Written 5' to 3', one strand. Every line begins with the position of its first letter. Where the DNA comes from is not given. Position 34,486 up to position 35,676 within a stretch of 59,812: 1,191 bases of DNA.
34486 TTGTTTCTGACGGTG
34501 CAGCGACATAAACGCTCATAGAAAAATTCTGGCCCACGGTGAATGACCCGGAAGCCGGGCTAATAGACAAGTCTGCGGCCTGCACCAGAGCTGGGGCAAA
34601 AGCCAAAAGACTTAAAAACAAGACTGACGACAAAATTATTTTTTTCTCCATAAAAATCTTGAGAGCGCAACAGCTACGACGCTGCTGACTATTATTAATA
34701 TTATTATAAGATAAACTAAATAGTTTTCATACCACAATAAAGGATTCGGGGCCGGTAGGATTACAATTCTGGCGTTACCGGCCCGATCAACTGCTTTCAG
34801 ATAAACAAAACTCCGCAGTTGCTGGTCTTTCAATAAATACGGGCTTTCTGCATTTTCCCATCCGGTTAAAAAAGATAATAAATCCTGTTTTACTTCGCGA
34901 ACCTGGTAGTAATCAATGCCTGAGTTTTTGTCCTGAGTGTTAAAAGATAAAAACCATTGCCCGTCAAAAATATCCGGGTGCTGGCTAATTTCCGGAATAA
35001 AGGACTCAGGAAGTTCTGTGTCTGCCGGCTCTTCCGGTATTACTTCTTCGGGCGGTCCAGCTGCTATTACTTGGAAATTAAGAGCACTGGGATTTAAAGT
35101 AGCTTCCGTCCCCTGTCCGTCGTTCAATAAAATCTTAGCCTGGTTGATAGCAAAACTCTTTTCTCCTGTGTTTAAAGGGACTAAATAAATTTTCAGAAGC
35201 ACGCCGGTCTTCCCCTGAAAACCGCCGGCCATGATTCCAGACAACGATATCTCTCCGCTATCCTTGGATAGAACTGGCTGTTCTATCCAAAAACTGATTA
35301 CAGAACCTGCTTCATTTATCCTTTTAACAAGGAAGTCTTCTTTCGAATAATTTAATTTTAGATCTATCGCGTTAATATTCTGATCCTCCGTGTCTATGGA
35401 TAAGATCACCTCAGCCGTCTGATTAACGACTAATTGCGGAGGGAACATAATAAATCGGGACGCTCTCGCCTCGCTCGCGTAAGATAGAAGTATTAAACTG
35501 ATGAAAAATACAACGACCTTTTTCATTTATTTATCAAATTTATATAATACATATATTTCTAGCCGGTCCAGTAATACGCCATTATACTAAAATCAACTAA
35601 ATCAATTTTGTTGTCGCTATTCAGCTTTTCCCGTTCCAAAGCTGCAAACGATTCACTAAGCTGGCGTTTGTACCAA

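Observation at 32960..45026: Five-gene co-directional cell-surface module: giant fibre, Wzy_C-TPR, dockerin protein and two cohesin-like anchors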

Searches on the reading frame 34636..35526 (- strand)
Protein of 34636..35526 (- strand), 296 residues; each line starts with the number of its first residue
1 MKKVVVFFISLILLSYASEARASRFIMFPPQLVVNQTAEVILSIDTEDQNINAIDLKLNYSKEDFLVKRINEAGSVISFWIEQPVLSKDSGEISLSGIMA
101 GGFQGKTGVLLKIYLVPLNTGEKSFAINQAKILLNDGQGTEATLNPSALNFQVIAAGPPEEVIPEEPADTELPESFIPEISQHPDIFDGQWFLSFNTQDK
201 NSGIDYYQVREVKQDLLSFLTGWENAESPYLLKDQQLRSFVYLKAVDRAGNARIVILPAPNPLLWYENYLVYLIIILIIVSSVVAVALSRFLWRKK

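Call 5: search_protein_families(library=pfam, proteins=[window:34636-35526:-], max_evalue=1)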
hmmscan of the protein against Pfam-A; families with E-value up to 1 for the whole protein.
window:34636-35526:- (296 aa): 1 family
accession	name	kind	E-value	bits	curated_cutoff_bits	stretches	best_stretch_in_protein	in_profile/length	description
PF00963.24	Cohesin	-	0.13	12.9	24.1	1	34-148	12-132/139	Cohesin domain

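Call 6: search_protein_families(library=ncbifam, proteins=[window:34636-35526:-], max_evalue=1)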
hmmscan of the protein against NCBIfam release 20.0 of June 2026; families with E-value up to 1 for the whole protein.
window:34636-35526:- (296 aa): 1 family
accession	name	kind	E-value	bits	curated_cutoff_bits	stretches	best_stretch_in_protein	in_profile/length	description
TIGR01298.1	RNaseT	equivalog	0.2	11.4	246.2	1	100-166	17-83/200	ribonuclease T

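Call 8: search_solved_structures(query=window:34636-35526:-, max_evalue=10)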
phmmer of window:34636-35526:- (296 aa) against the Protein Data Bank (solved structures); distinct sequences matched with E-value up to 10: 3.
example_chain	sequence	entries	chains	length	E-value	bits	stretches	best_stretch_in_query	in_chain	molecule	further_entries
9wwa_I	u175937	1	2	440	0.99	11.9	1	172-242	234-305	adaptor protein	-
2f96_A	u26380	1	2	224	1.6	11.3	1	97-172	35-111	Ribonuclease T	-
6bn0_A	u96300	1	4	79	2.6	10.5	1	239-268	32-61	Race-specific elicitor A4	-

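Call 20: search_protein_families(library=pfam, alignment_id=A2, max_evalue=0.01)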
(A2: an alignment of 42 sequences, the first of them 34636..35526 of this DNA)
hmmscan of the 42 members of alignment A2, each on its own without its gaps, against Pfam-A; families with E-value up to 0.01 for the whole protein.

A. member 1, window:34636-35526:- (296 aa): 0 families

B. families by the number of members that match (of 42 scanned): 3 families
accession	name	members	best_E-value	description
PF00963.24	Cohesin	11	1.2e-07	Cohesin domain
PF16845.11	SQAPI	1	0.0021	Aspartic acid proteinase inhibitor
PF17870.6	Insulin_TMD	1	0.0068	Insulin receptor trans-membrane segment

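Call 22: search_solved_structures(query=A2, max_evalue=1, show_alignments=1)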
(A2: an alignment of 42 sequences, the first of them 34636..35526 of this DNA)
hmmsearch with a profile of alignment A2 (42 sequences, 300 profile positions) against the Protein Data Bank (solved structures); distinct sequences matched with E-value up to 1: 4.
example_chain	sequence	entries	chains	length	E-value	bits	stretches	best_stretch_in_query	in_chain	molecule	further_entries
5aoz_A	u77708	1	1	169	0.00054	22.3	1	21-78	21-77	PUTATIVE CELLULOSOMAL SCAFFOLDIN PROTEIN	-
5m2o_A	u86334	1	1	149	0.0029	19.9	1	25-78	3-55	Putative cellulosomal scaffoldin protein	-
5m2s_A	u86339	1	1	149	0.019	17.2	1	23-77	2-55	Putative cellulosomal scaffoldin protein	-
7urp_A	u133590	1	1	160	0.9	11.7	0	28-77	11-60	Ribonucleases G and E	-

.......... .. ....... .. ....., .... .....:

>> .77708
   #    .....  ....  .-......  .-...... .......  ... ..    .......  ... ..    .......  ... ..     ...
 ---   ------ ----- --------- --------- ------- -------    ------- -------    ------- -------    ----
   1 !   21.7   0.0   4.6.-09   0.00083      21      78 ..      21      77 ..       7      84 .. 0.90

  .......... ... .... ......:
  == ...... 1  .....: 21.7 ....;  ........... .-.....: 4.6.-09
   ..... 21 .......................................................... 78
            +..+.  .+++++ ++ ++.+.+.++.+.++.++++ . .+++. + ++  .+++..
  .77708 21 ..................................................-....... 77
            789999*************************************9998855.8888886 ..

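Call 47: search_protein_families(library=phrogs, proteins=[window:34636-35526:-], max_evalue=0.01)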
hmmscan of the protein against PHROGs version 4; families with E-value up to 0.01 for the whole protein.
window:34636-35526:- (296 aa): 0 families

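Call 55: find_homologous_proteins(query=window:34636-35526:-, max_evalue=0.001)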
Query window:34636-35526:- (296 aa): 219 proteins with E <= 0.001 among 2164 candidates; the best 120 are listed.
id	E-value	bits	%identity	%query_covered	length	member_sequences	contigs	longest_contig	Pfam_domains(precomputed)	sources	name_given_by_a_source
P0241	4.5e-189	645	100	100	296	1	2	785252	-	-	-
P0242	4.3e-173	592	100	91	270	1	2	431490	-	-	-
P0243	1.5e-106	374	60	92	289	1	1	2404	-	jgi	jgi:hypothetical protein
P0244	1.9e-102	360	58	100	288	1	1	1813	-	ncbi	-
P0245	1.1e-100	355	56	100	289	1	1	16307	-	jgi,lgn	jgi:hypothetical protein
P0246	2.0e-95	337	58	94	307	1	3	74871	-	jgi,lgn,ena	-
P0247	1.4e-77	279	47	94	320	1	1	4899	-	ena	-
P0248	2.3e-75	272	48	93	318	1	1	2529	-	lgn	-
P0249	8.7e-72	260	46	95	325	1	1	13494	-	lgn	-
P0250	1.1e-71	260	45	91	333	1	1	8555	-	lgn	-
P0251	8.1e-71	257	42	92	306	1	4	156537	-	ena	-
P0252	3.0e-62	229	43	88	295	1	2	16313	-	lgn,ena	-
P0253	6.1e-62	228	40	98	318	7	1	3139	-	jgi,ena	-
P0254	9.0e-62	227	43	90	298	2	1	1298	-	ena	-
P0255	2.0e-61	226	44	87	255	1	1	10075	-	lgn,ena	-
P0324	2.1e-49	186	38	85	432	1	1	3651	PF22296.3,PF00963.25,PF05635.18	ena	-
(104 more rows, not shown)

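Call 62: predict_structure(alignment_id=A7)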
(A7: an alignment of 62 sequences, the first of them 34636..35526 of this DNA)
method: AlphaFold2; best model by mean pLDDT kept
length: 296 residues; sequences in the alignment: 62
mean_pLDDT: 93.4   pTM: 0.76
mean pLDDT of the five models: 93.4, 92.9, 92.3, 92.2, 91.7
residues with pLDDT >= 90: 242; 70-90: 46; 50-70: 8; < 50: 0
segments of 3 or more residues with pLDDT < 50: none
pLDDT, mean of each block of 10 residues (from residue 1): 84 76 94 96 96 98 97 92 96 96 96 97 97 96 92 86 81 96 96 92 94 88 95 97 96 97 93 96 97 93
secondary structure, 60 per line:
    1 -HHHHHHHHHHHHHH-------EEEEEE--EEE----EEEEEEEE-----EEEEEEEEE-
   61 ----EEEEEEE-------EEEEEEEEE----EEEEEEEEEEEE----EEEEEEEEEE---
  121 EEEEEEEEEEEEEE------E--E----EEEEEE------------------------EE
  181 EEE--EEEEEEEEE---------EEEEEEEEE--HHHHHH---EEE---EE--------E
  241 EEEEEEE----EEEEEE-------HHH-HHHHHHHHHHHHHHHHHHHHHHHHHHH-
elements in order: H2-15 E23-28 E31-33 E38-45 E51-59 E65-71 E79-87 E92-103 E108-117 E121-134 E149-154 E179-183 E186-194 E204-212 H215-220 E224-226 E240-247 E252-257 H269-295

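Call 65: fold_search(model_id=the predicted structure, library=pdb)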
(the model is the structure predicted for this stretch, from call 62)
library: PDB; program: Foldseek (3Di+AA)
matches with E <= 10: 1988; with E <= 0.001: 92
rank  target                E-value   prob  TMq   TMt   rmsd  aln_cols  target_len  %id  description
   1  2w1n                  3.4e-10  1.00  0.32  0.40  21.7       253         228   15  cohesin and fibronectin type-III double module construct from the Clostridium perfringens glycoside hydrolase GH84C (released 2009-02-03)
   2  4fl4_I                2.4e-07  1.00  0.38  0.37  20.1       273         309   11  Scaffoldin conformation and dynamics revealed by a ternary complex from the Clostridium thermocellum cellulosome (released 2012-06-27)
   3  2vo8                  2.7e-07  1.00  0.37  0.73   3.3       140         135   16  Cohesin module from Clostridium perfringens ATCC13124 family 33 glycoside hydrolase. (released 2008-09-02)
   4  4dh2_C                3.3e-07  1.00  0.39  0.70   2.8       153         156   13  Crystal structure of Coh-OlpC(Cthe_0452)-Doc435(Cthe_0435) complex: A novel type I Cohesin-Dockerin complex from Clost (released 2012-11-28)
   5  4dh2_A                3.8e-07  1.00  0.39  0.68   3.3       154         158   13  Crystal structure of Coh-OlpC(Cthe_0452)-Doc435(Cthe_0435) complex: A novel type I Cohesin-Dockerin complex from Clost (released 2012-11-28)
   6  4ums                  4.0e-07  1.00  0.40  0.72   3.7       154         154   19  The crystal structure of the seventh ScaB type I cohesin from Pseudobacteroides cellulosolvens (released 2015-05-06)
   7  4fl4_C                7.4e-07  1.00  0.38  0.37  20.0       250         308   11  Scaffoldin conformation and dynamics revealed by a ternary complex from the Clostridium thermocellum cellulosome (released 2012-06-27)
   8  5lxv_A                9.1e-07  1.00  0.27  0.43  10.5       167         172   16  Crystal structure of Ruminococcus flavefaciens scaffoldin C cohesin in complex with a dockerin from an uncharacterized (released 2016-10-19)
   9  5lxv_C                9.6e-07  1.00  0.30  0.47  10.1       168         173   14  Crystal structure of Ruminococcus flavefaciens scaffoldin C cohesin in complex with a dockerin from an uncharacterized (released 2016-10-19)
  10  3l8q_B                1.2e-06  1.00  0.35  0.31  18.0       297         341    8  Structure analysis of the type II cohesin dyad from the adaptor ScaA scaffoldin of Acetivibrio cellulolyticus (released 2010-05-05)
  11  3l8q_A                1.2e-06  1.00  0.35  0.31  18.1       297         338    8  Structure analysis of the type II cohesin dyad from the adaptor ScaA scaffoldin of Acetivibrio cellulolyticus (released 2010-05-05)
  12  6kgd_A                1.4e-06  1.00  0.37  0.68   3.2       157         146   12  Crystal structure of CaDoc0917(R49D)-CaCohA2 complex at pH 8.0 (released 2020-07-08)
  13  6kgc_A                2.2e-06  1.00  0.37  0.71   2.8       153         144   12  Crystal structure of CaDoc0917(R49D)-CaCohA2 complex at pH 5.4 (released 2020-07-08)
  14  6kge_A                2.3e-06  1.00  0.37  0.72   2.9       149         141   12  Crystal structure of CaDoc0917(R16D)-CaCohA2 complex at pH 5.5 (released 2020-07-08)
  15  6kgf_A                2.3e-06  1.00  0.36  0.68   3.3       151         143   13  Crystal structure of CaDoc0917(R16D)-CaCohA2 complex at pH 8.2 (released 2020-07-08)
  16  2xdh                  3.0e-06  1.00  0.37  0.74   2.8       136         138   16  Non-cellulosomal cohesin from the hyperthermophilic archaeon Archaeoglobus fulgidus (released 2010-05-26)
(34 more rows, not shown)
